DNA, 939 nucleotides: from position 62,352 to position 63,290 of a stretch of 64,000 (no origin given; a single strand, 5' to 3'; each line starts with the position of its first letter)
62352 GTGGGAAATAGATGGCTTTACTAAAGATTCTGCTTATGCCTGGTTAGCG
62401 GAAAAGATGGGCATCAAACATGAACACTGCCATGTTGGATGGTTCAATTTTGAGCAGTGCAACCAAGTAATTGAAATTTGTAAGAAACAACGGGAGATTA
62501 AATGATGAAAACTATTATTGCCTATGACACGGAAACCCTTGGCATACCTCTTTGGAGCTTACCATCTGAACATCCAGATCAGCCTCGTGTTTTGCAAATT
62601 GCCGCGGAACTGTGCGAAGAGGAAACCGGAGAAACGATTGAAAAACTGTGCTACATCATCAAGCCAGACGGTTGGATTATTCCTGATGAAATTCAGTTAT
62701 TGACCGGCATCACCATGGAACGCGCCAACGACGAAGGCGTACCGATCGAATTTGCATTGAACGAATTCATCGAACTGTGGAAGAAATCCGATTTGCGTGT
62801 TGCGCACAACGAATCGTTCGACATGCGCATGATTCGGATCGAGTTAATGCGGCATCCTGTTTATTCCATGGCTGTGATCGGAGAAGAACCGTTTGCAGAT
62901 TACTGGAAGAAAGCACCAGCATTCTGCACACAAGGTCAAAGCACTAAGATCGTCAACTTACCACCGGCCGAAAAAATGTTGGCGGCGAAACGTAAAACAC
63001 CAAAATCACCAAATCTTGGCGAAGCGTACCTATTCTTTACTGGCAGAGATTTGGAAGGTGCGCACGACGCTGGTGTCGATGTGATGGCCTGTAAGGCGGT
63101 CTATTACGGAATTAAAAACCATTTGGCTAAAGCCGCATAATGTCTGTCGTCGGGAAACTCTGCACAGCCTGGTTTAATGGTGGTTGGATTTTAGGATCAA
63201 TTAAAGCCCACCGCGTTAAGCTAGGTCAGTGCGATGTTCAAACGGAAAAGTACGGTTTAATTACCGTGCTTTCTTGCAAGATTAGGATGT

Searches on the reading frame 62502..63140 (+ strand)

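Call 64: search_protein_families(library=pfam, proteins=[window:62502-63140:+], max_evalue=0.001)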
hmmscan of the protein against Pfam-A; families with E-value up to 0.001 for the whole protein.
window:62502-63140:+ (212 aa): 1 family
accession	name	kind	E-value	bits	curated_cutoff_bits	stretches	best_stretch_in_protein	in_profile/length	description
PF00929.31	RNase_T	-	1.9e-09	38.7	24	1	6-137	1-123/164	Exonuclease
